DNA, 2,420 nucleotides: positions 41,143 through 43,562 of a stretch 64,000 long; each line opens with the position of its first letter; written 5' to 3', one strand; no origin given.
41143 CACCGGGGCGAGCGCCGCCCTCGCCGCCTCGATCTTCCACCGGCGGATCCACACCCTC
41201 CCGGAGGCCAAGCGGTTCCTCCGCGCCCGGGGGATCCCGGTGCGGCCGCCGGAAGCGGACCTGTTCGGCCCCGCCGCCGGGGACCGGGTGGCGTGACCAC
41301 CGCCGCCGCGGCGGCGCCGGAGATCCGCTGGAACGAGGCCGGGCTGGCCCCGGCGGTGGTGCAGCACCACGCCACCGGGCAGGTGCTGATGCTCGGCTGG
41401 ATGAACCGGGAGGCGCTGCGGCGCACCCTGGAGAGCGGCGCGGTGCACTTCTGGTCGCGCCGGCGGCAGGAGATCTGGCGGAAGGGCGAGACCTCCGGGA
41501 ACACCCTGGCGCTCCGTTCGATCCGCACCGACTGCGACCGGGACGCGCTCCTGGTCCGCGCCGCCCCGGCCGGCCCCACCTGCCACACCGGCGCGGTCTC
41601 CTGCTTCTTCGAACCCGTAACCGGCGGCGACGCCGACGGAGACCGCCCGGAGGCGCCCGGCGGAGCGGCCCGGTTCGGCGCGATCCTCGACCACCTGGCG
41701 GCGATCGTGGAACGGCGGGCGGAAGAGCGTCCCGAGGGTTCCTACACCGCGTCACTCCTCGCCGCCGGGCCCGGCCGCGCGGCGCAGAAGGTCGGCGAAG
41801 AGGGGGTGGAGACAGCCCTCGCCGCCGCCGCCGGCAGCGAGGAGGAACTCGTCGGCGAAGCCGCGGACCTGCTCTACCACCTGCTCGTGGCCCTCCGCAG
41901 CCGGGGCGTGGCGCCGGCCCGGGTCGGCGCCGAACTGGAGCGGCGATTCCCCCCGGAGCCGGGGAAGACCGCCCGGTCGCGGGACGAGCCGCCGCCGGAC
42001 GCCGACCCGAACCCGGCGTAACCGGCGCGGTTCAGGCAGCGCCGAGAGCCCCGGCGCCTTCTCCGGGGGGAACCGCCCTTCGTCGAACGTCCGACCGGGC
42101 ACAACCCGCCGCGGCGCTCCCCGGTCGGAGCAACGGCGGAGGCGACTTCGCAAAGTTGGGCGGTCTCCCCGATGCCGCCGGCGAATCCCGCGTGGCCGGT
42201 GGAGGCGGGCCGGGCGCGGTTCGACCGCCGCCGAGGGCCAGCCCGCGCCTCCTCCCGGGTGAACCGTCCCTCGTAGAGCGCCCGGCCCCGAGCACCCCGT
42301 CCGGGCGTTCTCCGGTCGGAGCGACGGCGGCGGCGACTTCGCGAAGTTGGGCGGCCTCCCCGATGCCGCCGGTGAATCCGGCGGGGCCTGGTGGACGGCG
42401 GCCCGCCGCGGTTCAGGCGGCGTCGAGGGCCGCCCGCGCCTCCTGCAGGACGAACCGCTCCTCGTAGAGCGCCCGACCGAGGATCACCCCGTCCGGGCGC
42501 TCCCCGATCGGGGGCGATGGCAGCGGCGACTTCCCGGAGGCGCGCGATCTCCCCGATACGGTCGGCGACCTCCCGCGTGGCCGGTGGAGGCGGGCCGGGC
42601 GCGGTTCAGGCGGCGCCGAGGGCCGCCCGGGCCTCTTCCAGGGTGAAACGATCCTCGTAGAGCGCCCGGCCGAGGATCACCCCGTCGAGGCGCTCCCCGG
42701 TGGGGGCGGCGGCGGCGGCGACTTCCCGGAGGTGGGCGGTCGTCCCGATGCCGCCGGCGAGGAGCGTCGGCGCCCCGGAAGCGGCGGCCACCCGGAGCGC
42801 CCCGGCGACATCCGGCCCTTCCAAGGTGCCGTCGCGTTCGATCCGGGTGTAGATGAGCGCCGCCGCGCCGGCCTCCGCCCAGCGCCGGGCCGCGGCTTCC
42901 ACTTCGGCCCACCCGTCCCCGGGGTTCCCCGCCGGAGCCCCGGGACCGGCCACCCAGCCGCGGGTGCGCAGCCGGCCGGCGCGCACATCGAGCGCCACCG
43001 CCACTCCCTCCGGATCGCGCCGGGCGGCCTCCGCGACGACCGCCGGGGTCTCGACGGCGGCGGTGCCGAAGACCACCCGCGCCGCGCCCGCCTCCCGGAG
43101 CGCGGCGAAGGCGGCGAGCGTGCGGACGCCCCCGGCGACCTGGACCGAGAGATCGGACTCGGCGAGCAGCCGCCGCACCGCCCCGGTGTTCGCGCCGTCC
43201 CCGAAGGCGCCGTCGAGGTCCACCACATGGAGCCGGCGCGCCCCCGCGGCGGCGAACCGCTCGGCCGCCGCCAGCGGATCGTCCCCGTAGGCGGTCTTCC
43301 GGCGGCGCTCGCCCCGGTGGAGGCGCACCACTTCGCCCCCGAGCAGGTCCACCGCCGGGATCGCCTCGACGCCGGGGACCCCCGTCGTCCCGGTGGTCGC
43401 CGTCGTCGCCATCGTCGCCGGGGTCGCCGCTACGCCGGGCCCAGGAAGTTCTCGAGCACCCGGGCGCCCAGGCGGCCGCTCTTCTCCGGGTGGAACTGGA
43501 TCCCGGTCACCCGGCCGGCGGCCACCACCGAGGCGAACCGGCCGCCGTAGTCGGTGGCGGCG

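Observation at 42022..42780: Three decayed tandem copies of the hisA 3' end behind the intact gene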

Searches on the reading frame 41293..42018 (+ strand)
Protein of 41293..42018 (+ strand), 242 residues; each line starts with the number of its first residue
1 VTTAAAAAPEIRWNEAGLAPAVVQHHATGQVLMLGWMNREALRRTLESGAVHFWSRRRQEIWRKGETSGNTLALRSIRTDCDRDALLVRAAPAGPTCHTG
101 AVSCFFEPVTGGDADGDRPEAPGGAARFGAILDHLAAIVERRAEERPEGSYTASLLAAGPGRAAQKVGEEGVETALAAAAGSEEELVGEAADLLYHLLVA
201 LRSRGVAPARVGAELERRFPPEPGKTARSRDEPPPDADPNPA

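Call 22: find_encoding_contigs(protein=window:41293-42018:+, flank=3000, max_places=10)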
Protein window:41293-42018:+ (242 aa): no gene with exactly this product is on record in the collection.

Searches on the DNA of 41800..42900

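Call 50: search_rna_families(source=window, start=41800, end=42900, threshold=evalue, max_evalue=1)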
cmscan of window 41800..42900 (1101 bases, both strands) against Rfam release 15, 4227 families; matches with E-value up to 1: 2.
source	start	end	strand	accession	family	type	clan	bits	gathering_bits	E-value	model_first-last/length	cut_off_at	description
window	42456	42516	-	RF03900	mir-9242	Gene; miRNA;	-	25.1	62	0.095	1-66/66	no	mir-9242 microRNA precursor family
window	42534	42584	+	RF03484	mir-K12-10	Gene; miRNA;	-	20.9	70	0.47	1-70/70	no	mir-K12-10 microRNA precursor family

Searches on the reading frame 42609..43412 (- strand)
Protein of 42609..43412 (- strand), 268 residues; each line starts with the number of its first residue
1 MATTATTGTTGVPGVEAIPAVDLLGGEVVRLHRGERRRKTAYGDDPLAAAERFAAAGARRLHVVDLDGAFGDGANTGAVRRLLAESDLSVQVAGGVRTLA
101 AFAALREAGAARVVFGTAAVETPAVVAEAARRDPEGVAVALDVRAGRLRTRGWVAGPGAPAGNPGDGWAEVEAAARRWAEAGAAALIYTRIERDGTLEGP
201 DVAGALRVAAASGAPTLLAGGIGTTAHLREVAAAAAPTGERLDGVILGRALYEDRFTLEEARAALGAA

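Call 21: find_encoding_contigs(protein=window:42609-43412:-, flank=3000, max_places=10)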
Protein window:42609-43412:- (268 aa): no gene with exactly this product is on record in the collection.

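Call 23: find_related_loci(query=window:42609-43412:-, collection=metagenome_contigs, flank=3000)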
Query window:42609-43412:- (268 aa) in metagenome_contigs; peptide patterns used: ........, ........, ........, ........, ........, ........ (x = any residue, [..] = any of these).
600 stretches matched a pattern (row limit reached: there are more); 16 encode a relative of the query (tblastn E <= 1e-3); 16 distinct loci.
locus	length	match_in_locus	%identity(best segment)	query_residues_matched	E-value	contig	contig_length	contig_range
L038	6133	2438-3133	46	18-261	4e-46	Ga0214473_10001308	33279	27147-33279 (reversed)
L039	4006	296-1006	38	18-265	1e-45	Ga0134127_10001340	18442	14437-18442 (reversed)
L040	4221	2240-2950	40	15-265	6e-44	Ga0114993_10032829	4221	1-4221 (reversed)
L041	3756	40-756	39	15-267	2e-42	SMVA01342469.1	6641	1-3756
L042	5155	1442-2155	42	15-268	2e-40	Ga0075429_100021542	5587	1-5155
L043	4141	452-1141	39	18-261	3e-40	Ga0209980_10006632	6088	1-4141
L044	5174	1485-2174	30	18-262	4e-37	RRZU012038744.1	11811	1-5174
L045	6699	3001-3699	29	15-261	1e-36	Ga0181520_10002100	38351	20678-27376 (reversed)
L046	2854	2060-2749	33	18-261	4e-36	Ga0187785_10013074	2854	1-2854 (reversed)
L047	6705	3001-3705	37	14-261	4e-34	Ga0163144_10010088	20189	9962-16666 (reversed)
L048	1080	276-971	35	16-262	2e-33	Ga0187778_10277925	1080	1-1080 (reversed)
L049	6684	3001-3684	39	18-261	1e-31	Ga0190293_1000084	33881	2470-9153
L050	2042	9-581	32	57-261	4e-28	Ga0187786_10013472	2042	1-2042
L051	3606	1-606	38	52-267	1e-27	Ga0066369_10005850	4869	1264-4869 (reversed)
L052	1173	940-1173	58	18-95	3e-17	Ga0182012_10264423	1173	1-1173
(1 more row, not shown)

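Call 24: find_related_loci(query=window:42609-43412:-, collection=genome_contigs, flank=3000)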
Query window:42609-43412:- (268 aa) in genome_contigs; peptide patterns used: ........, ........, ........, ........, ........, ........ (x = any residue, [..] = any of these).
599 stretches matched a pattern (row limit reached: there are more); 19 encode a relative of the query (tblastn E <= 1e-3); 19 distinct loci.
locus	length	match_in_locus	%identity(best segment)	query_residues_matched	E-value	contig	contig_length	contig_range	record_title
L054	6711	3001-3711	58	15-266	1e-74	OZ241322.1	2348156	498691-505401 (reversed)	MAG: Vicinamibacteria bacterium isolate e57db084-d0b4-413a-9b9d-0a793531acb6 genome assembly, chromosome: 1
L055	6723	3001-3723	60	14-265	1e-69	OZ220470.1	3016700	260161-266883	MAG: Vicinamibacteria bacterium isolate 188da4bf-f1c8-4219-a28b-c38109137c31 genome assembly, chromosome: 1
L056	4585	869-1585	40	15-267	6e-43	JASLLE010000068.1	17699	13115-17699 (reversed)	MAG: Dehalococcoidia bacterium isolate Arabian10_MAG_17 NODE_68_length_17699_cov_9.383555, whole genome shotgun sequence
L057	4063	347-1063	39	15-267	2e-42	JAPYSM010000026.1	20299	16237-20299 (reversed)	MAG: Dehalococcoidia bacterium isolate PW4.metabat2.87_sub PW4_2848_length_20299_cov_9.752865, whole genome shotgun sequ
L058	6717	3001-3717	38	15-267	8e-41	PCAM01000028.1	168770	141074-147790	MAG: Chloroflexota bacterium isolate NP132 MHASMcontig_407583, whole genome shotgun sequence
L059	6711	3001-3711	38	15-265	2e-39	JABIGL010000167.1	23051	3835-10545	MAG: Chloroflexi bacterium isolate SI053_bin43 k141_981970, whole genome shotgun sequence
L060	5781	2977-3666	38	18-261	3e-39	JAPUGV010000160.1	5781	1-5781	MAG: Chloroflexota bacterium isolate KW1-S05_108 KW1-S05_108_cg160, whole genome shotgun sequence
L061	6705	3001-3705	37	15-261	3e-38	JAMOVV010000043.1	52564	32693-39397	MAG: Desulfarculaceae bacterium isolate PIR-30_metabat2_scaf2bin.069 PIR-30_scaffold_178_c1, whole genome shotgun sequen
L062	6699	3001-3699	34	17-261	2e-38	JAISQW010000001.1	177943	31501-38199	MAG: Endomicrobium sp. isolate Kf353_bin21 k119_2249759, whole genome shotgun sequence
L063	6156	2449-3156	29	12-261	3e-36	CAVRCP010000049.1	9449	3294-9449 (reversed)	MAG: uncultured Methanobacteriaceae archaeon isolate MFD03323.bin.1.25 genome assembly, contig: contig_83346, whole geno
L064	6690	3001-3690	30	18-261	1e-35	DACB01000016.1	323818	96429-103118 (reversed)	MAG TPA_asm: Methanobacterium sp. UBA294 UBA294_contig_344, whole genome shotgun sequence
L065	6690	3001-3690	30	18-261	2e-35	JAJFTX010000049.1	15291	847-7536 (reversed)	MAG: Methanobacterium sp. isolate bin.336 k141_349812, whole genome shotgun sequence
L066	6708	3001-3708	28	17-266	2e-34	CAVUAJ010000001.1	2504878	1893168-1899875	MAG: uncultured Methanobacteriaceae archaeon isolate MFD02138.bin.1.8 genome assembly, contig: contig_22474, whole genom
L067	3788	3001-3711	41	11-258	7e-34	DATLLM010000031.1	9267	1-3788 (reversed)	MAG TPA_asm: Chloroflexota bacterium isolate SMAG_U13748 k141_626667, whole genome shotgun sequence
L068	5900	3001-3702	28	18-265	8e-31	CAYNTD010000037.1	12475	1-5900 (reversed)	MAG TPA_asm: uncultured Methanobacterium sp. isolate binchicken_co190_441 genome assembly, contig: NODE_8271_length_1247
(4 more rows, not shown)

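Call 58: find_homologous_proteins(query=window:42609-43412:-, max_evalue=1e-60)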
Query window:42609-43412:- (268 aa): 68 proteins with E <= 1e-60 among 8000 candidates.
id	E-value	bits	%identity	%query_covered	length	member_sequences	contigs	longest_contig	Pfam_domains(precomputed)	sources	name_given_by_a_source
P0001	9.5e-148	509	96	100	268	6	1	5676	PF00977.28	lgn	-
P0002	1.0e-140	486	95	96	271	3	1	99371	PF00977.28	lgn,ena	-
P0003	2.0e-131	455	92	91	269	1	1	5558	PF00977.28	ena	-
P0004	1.6e-127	443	90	95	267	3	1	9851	PF00977.28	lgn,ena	-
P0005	6.3e-127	441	88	94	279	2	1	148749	PF00977.28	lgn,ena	-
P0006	4.2e-126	438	88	94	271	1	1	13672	PF00977.28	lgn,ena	-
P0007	3.9e-125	435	88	94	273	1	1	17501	PF00977.28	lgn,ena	-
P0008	4.3e-125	435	89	94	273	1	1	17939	PF00977.28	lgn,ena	-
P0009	4.0e-124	431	85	99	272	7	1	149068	PF00977.28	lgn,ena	-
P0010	1.6e-121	423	85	94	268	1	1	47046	PF00977.28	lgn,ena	-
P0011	2.2e-121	422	86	94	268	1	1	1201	PF00977.28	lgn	-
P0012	2.0e-103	364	79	93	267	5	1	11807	PF00977.28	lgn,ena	-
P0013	1.1e-102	361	79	94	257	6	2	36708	PF00977.28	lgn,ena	-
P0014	2.9e-101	356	78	94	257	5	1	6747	PF00977.28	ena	-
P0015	3.0e-101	356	78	94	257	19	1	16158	PF00977.28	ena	-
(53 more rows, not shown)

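Call 59: find_encoding_contigs(protein=P0001, flank=3000, max_places=4)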
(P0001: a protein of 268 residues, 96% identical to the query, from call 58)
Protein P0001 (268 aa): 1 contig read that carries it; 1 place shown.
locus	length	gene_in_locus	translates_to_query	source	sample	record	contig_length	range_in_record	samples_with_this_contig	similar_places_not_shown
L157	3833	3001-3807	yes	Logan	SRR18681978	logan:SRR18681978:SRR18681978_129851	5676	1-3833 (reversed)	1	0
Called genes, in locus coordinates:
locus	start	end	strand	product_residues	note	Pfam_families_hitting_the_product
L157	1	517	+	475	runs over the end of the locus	-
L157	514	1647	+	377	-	PF00155:Aminotran_1_2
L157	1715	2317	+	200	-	PF00475:IGPD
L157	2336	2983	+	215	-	PF00117:GATase, PF07685:GATase_3 (weak)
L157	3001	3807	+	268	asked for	PF00977:His_biosynth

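Call 60: find_encoding_contigs(protein=P0002, flank=3000, max_places=4)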
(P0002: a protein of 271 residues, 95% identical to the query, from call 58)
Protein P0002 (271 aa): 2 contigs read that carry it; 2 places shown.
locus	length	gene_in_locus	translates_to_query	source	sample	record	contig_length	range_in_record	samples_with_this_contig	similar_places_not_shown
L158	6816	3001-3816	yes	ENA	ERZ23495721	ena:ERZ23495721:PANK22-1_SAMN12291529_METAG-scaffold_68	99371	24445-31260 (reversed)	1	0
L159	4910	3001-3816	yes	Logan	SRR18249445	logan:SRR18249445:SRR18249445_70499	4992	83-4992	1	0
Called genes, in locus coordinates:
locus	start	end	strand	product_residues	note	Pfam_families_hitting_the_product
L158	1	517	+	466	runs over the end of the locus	PF00815:Histidinol_dh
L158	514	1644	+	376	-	PF00155:Aminotran_1_2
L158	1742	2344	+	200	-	PF00475:IGPD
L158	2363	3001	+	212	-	PF00117:GATase, PF07685:GATase_3 (weak)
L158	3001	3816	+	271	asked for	PF00977:His_biosynth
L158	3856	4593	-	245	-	PF01502:PRA-CH, PF01503:PRA-PH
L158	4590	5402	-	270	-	PF00977:His_biosynth, PF02581:TMP-TENI (faint), PF01207:Dus (faint), PF03060:NMO (faint)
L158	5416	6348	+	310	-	PF02661:Fic (faint)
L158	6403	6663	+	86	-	-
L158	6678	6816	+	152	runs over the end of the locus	PF04134:DCC1-like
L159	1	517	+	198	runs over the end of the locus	?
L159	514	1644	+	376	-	PF00155:Aminotran_1_2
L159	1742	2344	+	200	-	PF00475:IGPD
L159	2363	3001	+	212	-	PF00117:GATase, PF07685:GATase_3 (weak)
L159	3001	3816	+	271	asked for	PF00977:His_biosynth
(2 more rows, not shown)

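Call 61: find_encoding_contigs(protein=P0003, flank=3000, max_places=4)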
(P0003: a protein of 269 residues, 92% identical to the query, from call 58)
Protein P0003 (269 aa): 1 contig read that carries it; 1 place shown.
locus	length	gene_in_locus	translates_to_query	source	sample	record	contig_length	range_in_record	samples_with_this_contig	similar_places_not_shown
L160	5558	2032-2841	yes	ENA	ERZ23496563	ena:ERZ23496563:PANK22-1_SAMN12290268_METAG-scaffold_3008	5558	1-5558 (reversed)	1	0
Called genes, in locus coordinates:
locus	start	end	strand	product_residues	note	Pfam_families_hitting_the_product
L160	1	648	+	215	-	?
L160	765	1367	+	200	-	PF00475:IGPD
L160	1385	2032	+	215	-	PF00117:GATase, PF07685:GATase_3 (weak)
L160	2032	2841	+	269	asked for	PF00977:His_biosynth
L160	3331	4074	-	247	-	PF01502:PRA-CH, PF01503:PRA-PH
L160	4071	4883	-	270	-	PF00977:His_biosynth, PF02581:TMP-TENI (faint), PF01207:Dus (faint), PF03060:NMO (faint)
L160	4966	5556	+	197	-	?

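Call 62: find_encoding_contigs(protein=P0004, flank=3000, max_places=4)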
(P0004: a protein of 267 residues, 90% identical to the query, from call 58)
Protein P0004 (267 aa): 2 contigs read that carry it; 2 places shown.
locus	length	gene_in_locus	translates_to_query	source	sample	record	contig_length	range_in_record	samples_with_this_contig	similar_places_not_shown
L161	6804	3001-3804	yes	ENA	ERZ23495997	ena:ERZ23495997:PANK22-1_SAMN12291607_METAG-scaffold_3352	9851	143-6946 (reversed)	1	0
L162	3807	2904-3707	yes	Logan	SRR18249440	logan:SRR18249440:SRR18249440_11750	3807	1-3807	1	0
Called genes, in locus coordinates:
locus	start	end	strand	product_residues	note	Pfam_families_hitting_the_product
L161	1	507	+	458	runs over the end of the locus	PF00815:Histidinol_dh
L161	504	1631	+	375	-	PF00155:Aminotran_1_2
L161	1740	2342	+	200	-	PF00475:IGPD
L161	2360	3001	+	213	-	PF00117:GATase, PF07685:GATase_3 (weak)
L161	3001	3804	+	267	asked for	PF00977:His_biosynth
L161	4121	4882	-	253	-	-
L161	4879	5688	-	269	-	PF00977:His_biosynth, PF02581:TMP-TENI (faint), PF01207:Dus (faint), PF03060:NMO (faint)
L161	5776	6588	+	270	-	PF02661:Fic (faint)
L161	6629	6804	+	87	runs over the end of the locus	-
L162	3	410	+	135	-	?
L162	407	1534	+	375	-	PF00155:Aminotran_1_2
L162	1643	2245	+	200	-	PF00475:IGPD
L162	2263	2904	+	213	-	PF00117:GATase, PF07685:GATase_3 (weak)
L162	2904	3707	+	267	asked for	PF00977:His_biosynth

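Call 64: find_encoding_contigs(protein=P0005, flank=2500, max_places=3)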
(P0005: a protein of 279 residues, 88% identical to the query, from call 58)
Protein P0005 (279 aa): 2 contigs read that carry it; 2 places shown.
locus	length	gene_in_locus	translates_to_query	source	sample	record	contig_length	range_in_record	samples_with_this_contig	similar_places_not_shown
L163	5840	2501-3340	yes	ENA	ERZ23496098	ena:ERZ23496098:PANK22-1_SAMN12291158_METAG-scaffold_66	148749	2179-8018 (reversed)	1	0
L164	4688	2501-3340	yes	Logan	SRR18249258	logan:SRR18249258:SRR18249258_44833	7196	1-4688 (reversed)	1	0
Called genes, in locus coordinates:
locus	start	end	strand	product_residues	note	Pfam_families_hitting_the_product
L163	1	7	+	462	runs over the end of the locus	PF00815:Histidinol_dh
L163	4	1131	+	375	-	PF00155:Aminotran_1_2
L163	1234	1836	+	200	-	PF00475:IGPD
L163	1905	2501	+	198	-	PF00117:GATase, PF07685:GATase_3 (weak)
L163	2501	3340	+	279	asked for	PF00977:His_biosynth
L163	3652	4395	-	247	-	PF01502:PRA-CH, PF01503:PRA-PH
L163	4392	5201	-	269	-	PF00977:His_biosynth, PF02581:TMP-TENI (faint), PF01207:Dus (faint), PF03060:NMO (faint)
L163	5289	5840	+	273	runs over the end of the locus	-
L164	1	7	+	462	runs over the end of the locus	PF00815:Histidinol_dh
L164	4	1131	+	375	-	PF00155:Aminotran_1_2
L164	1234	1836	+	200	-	PF00475:IGPD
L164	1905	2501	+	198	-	PF00117:GATase, PF07685:GATase_3 (weak)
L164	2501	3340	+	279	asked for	PF00977:His_biosynth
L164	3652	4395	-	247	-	PF01502:PRA-CH, PF01503:PRA-PH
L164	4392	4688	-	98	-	?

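Call 65: find_encoding_contigs(protein=P0006, flank=2500, max_places=3)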
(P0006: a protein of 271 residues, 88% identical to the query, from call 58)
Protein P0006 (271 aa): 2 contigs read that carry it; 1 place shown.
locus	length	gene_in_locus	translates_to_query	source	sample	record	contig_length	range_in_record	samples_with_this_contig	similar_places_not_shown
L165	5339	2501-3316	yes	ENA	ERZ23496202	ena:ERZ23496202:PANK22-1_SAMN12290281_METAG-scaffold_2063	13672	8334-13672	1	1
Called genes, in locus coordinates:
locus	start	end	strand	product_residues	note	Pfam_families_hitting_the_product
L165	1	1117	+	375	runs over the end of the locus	PF00155:Aminotran_1_2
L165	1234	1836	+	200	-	PF00475:IGPD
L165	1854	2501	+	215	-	PF00117:GATase, PF07685:GATase_3 (weak)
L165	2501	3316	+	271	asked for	PF00977:His_biosynth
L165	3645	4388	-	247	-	PF01502:PRA-CH, PF01503:PRA-PH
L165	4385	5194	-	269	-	PF00977:His_biosynth, PF02581:TMP-TENI (faint), PF01207:Dus (faint), PF03060:NMO (faint)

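Call 66: find_encoding_contigs(protein=P0008, flank=2500, max_places=3)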
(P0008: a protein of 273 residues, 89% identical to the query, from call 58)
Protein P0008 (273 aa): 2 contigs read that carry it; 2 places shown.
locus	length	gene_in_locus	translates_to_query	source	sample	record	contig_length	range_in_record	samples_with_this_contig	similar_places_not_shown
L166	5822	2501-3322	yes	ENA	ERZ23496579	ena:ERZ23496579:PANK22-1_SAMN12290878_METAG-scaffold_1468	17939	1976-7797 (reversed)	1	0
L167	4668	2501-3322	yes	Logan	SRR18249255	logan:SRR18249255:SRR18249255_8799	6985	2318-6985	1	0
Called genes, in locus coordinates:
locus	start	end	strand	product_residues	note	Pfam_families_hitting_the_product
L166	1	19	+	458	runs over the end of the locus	PF00815:Histidinol_dh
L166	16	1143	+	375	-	PF00155:Aminotran_1_2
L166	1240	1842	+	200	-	PF00475:IGPD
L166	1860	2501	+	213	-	PF00117:GATase, PF07685:GATase_3 (weak)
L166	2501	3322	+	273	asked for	PF00977:His_biosynth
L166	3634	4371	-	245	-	PF01502:PRA-CH, PF01503:PRA-PH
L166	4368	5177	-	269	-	PF00977:His_biosynth, PF02581:TMP-TENI (faint), PF01207:Dus (faint), PF03060:NMO (faint)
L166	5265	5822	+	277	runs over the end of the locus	-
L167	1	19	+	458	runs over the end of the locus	PF00815:Histidinol_dh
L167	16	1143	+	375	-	PF00155:Aminotran_1_2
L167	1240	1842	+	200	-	PF00475:IGPD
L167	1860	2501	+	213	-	PF00117:GATase, PF07685:GATase_3 (weak)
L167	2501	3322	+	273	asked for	PF00977:His_biosynth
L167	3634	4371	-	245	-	PF01502:PRA-CH, PF01503:PRA-PH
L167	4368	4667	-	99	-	?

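Call 67: find_encoding_contigs(protein=P0009, flank=2500, max_places=3)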
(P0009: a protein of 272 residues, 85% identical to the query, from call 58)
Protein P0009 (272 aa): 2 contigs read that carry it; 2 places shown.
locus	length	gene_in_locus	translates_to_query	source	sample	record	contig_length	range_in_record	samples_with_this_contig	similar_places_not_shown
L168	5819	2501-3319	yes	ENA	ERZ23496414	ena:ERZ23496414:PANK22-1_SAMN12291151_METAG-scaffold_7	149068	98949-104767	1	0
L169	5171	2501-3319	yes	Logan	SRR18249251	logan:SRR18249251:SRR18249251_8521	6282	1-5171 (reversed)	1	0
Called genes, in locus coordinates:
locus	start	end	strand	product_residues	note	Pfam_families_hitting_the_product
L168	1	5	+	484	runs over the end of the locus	PF00815:Histidinol_dh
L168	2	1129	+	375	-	PF00155:Aminotran_1_2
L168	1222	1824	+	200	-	PF00475:IGPD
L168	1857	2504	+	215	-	PF00117:GATase, PF07685:GATase_3 (faint)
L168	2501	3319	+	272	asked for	PF00977:His_biosynth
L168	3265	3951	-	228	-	-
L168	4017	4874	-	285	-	PF01502:PRA-CH, PF01503:PRA-PH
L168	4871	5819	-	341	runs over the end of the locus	PF00977:His_biosynth, PF02581:TMP-TENI (faint), PF03060:NMO (faint)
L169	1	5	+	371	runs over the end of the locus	?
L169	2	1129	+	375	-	PF00155:Aminotran_1_2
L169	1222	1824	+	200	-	PF00475:IGPD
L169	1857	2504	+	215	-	PF00117:GATase, PF07685:GATase_3 (faint)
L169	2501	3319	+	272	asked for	PF00977:His_biosynth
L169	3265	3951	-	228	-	-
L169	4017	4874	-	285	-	PF01502:PRA-CH, PF01503:PRA-PH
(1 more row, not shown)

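Call 68: find_encoding_contigs(protein=P0010, flank=2500, max_places=3)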
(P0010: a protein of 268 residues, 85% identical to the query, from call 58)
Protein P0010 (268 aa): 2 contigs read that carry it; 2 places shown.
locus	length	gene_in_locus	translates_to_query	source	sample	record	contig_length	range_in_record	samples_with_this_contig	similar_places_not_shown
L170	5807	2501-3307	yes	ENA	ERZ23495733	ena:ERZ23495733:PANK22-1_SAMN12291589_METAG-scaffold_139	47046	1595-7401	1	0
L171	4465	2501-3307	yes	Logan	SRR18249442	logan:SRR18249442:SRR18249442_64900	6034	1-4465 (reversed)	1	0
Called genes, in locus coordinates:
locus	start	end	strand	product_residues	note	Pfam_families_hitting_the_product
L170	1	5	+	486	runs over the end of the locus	PF00815:Histidinol_dh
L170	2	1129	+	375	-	PF00155:Aminotran_1_2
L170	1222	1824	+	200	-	PF00475:IGPD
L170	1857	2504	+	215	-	PF00117:GATase, PF07685:GATase_3 (weak)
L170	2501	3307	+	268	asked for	PF00977:His_biosynth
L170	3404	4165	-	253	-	PF01502:PRA-CH, PF01503:PRA-PH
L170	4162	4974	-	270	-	PF00977:His_biosynth, PF02581:TMP-TENI (faint), PF01207:Dus (faint), PF03060:NMO (faint)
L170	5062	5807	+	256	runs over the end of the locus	-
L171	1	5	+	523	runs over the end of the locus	?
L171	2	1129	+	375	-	PF00155:Aminotran_1_2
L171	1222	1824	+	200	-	PF00475:IGPD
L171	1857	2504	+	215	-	PF00117:GATase, PF07685:GATase_3 (weak)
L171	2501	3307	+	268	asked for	PF00977:His_biosynth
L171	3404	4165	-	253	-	PF01502:PRA-CH, PF01503:PRA-PH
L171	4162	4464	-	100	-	?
